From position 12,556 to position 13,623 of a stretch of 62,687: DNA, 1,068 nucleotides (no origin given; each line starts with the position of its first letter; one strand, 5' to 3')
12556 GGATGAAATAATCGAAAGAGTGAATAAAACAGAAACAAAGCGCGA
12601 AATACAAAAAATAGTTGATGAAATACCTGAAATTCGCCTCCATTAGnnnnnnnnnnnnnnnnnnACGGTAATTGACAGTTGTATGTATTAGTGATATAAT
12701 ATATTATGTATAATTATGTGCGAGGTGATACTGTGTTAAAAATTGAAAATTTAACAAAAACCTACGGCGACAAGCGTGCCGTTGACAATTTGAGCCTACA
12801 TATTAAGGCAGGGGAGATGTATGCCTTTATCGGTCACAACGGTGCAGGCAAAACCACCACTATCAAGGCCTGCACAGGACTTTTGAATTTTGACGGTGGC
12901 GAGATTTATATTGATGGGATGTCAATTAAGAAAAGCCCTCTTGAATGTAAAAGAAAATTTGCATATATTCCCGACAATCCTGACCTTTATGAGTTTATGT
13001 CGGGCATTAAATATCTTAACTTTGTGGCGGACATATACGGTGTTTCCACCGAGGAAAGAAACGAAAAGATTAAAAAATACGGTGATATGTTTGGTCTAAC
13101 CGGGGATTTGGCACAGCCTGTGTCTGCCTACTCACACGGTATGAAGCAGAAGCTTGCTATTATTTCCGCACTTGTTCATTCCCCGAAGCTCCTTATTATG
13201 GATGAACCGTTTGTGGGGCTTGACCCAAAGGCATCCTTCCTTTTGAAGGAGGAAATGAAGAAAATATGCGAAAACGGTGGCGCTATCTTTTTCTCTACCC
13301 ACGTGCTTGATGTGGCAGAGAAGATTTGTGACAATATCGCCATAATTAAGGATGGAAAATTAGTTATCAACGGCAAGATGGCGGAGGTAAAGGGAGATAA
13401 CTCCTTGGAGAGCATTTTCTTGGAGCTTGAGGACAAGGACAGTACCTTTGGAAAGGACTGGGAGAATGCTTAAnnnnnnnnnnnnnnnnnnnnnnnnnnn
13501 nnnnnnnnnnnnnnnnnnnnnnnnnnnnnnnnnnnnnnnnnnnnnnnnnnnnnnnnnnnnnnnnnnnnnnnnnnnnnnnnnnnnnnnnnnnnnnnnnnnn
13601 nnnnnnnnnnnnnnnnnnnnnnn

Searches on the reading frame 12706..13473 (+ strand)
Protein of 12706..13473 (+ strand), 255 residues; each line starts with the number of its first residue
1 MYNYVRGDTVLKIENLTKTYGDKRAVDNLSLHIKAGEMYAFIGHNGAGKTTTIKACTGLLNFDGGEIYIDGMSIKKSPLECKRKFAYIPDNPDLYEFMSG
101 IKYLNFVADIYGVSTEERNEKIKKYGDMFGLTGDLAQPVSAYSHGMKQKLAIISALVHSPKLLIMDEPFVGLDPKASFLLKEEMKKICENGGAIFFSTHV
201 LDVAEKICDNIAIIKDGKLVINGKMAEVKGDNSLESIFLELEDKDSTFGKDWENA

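Call 45: find_encoding_contigs(protein=window:12706-13473:+, flank=3000, max_places=10)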
Protein window:12706-13473:+ (255 aa): no gene with exactly this product is on record in the collection.

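Call 72: find_homologous_proteins(query=window:12706-13473:+, max_evalue=1e-60)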
Query window:12706-13473:+ (255 aa): 8000 proteins with E <= 1e-60 among 8000 candidates; the best 120 are listed.
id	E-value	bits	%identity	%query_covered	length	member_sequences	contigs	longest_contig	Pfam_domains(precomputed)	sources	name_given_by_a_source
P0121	9.6e-160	548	100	96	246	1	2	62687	PF00005.34,PF13304.13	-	-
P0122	1.3e-152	525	96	96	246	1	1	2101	PF00005.34,PF13175.13,PF13304.13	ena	-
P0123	1.9e-151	521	93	96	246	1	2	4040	PF00005.34,PF13304.13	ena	-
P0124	1.1e-150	518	93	96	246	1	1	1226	PF00005.34,PF13304.13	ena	-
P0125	6.5e-149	513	92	96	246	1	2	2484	PF00005.34,PF13304.13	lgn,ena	-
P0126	3.9e-147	507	90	96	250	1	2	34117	PF00005.34,PF13304.13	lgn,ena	-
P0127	1.1e-145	502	89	96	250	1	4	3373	PF00005.34,PF13304.13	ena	-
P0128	2.8e-145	501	89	96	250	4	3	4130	PF00005.34,PF13175.13,PF13304.13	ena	-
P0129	4.7e-145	500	86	98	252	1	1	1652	PF00005.34,PF13304.13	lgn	-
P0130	7.4e-144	496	88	97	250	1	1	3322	PF00005.34,PF13304.13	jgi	-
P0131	4.3e-143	494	87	96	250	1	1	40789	PF00005.34,PF13304.13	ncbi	-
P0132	1.3e-142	492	88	96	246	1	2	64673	PF00005.34,PF13175.13,PF13304.13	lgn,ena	-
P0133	1.4e-142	492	87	96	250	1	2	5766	PF00005.34,PF13304.13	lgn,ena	-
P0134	3.9e-142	491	87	96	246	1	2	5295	PF00005.34,PF13304.13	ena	-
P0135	6.2e-142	490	89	96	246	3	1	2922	PF00005.34,PF13304.13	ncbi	-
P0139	1.2e-141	489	86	96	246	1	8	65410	PF00005.34,PF13304.13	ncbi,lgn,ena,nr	ncbi:MAG: ABC transporter ATP-binding protein [Clostridia bacterium]|nr:ABC transporter ATP-binding 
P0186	1.8e-129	449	85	91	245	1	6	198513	PF00005.34,PF13175.13,PF13304.13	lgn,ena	-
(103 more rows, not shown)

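Call 73: find_encoding_contigs(protein=P0126, flank=2500, max_places=4)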
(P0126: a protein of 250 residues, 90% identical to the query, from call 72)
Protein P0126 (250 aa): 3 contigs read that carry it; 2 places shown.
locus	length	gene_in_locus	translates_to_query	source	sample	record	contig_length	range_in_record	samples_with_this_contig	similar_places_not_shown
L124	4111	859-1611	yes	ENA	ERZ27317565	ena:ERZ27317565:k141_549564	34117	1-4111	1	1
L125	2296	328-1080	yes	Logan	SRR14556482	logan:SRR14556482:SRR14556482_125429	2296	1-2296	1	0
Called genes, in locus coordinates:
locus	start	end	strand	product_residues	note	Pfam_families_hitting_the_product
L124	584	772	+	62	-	-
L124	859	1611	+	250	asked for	PF00005:ABC_tran, PF13304:AAA_21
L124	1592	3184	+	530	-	PF09847:12TM_1, PF16949:ABC_tran_2 (faint)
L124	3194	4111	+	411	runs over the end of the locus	PF01136:Peptidase_U32, PF16325:Peptidase_U32_C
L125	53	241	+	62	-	-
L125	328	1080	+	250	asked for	PF00005:ABC_tran, PF13304:AAA_21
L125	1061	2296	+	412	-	?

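Call 74: find_encoding_contigs(protein=P0139, flank=2500, max_places=6)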
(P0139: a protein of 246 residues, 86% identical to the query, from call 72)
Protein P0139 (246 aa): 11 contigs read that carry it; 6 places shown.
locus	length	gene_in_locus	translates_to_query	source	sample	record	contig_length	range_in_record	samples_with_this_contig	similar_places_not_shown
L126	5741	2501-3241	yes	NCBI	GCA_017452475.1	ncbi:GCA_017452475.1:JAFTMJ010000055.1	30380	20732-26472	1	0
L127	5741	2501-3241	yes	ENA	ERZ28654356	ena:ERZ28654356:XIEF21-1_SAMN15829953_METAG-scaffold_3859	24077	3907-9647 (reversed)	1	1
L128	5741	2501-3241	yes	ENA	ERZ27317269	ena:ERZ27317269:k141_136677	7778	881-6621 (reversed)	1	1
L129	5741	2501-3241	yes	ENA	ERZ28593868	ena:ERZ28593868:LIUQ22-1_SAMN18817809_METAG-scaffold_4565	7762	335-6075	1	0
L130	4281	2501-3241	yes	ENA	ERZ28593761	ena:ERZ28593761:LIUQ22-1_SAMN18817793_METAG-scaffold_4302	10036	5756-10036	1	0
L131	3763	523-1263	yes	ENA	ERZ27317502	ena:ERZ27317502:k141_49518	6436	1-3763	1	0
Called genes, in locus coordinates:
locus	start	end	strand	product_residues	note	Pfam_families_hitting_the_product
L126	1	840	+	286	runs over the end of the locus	-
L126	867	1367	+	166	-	-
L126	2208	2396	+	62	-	-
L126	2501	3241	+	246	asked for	PF00005:ABC_tran, PF13304:AAA_21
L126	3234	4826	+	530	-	PF01061:ABC2_membrane (faint), PF09847:12TM_1, PF16949:ABC_tran_2 (faint)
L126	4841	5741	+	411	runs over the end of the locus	PF01136:Peptidase_U32, PF16325:Peptidase_U32_C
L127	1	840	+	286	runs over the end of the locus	-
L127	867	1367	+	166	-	-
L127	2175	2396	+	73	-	-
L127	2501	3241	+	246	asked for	PF00005:ABC_tran, PF13304:AAA_21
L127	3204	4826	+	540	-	PF01061:ABC2_membrane (faint), PF16949:ABC_tran_2 (faint), PF09847:12TM_1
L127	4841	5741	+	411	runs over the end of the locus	PF01136:Peptidase_U32, PF16325:Peptidase_U32_C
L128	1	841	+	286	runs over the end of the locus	-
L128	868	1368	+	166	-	-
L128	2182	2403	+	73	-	-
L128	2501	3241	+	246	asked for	PF00005:ABC_tran, PF13304:AAA_21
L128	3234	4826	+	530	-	PF01061:ABC2_membrane (faint), PF09847:12TM_1, PF16949:ABC_tran_2 (faint)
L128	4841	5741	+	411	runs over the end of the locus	PF01136:Peptidase_U32, PF16325:Peptidase_U32_C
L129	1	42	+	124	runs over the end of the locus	?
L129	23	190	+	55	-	-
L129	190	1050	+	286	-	-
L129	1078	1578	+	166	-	-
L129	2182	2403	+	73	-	-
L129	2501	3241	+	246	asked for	PF00005:ABC_tran, PF13304:AAA_21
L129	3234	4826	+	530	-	PF09847:12TM_1, PF16949:ABC_tran_2 (faint), PF01061:ABC2_membrane (weak)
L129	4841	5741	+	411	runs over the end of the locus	PF01136:Peptidase_U32, PF16325:Peptidase_U32_C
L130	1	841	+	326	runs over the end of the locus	-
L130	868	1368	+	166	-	-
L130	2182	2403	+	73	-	-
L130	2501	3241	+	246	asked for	PF00005:ABC_tran, PF13304:AAA_21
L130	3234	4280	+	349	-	?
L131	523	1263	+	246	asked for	PF00005:ABC_tran, PF13304:AAA_21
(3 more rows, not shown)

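Call 75: find_encoding_contigs(protein=P0186, flank=2500, max_places=6)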
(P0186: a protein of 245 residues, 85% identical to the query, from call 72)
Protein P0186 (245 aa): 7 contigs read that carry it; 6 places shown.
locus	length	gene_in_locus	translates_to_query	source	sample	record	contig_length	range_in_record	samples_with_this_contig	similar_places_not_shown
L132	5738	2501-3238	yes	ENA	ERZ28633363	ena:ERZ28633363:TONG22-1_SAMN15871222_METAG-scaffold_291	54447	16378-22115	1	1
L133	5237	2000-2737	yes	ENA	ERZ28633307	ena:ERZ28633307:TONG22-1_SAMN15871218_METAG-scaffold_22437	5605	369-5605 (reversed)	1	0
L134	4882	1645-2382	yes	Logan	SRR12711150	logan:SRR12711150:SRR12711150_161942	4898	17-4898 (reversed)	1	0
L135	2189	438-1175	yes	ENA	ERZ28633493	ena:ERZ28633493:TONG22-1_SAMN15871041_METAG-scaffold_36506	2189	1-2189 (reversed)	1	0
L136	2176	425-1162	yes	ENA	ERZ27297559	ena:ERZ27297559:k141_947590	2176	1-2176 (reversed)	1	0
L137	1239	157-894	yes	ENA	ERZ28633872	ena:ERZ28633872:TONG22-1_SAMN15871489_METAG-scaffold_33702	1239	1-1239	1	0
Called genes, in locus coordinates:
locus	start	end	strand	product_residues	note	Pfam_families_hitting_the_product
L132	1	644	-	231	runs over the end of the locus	PF00072:Response_reg, PF00486:Trans_reg_C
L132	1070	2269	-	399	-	PF13365:Trypsin_2, PF00089:Trypsin, PF13180:PDZ_2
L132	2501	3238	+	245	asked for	PF13175:AAA_15 (faint), PF00005:ABC_tran, PF13304:AAA_21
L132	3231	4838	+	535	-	PF09847:12TM_1, PF16949:ABC_tran_2 (faint), PF01061:ABC2_membrane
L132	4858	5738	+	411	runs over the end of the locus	PF01136:Peptidase_U32, PF16325:Peptidase_U32_C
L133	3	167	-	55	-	?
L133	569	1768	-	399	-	PF13365:Trypsin_2, PF00089:Trypsin, PF13180:PDZ_2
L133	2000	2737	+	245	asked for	PF13175:AAA_15 (faint), PF00005:ABC_tran, PF13304:AAA_21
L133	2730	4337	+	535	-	PF09847:12TM_1, PF16949:ABC_tran_2 (faint), PF01061:ABC2_membrane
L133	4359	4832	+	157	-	PF01136:Peptidase_U32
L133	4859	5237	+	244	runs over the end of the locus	PF01136:Peptidase_U32, PF16325:Peptidase_U32_C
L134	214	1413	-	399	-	PF13365:Trypsin_2, PF00089:Trypsin, PF13180:PDZ_2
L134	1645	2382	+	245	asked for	PF13175:AAA_15 (faint), PF00005:ABC_tran, PF13304:AAA_21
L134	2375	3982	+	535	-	PF09847:12TM_1, PF16949:ABC_tran_2 (faint), PF01061:ABC2_membrane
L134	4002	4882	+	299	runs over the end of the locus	?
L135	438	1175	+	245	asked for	PF13175:AAA_15 (faint), PF00005:ABC_tran, PF13304:AAA_21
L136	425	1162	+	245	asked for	PF13175:AAA_15 (faint), PF00005:ABC_tran, PF13304:AAA_21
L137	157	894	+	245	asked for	PF13175:AAA_15 (faint), PF00005:ABC_tran, PF13304:AAA_21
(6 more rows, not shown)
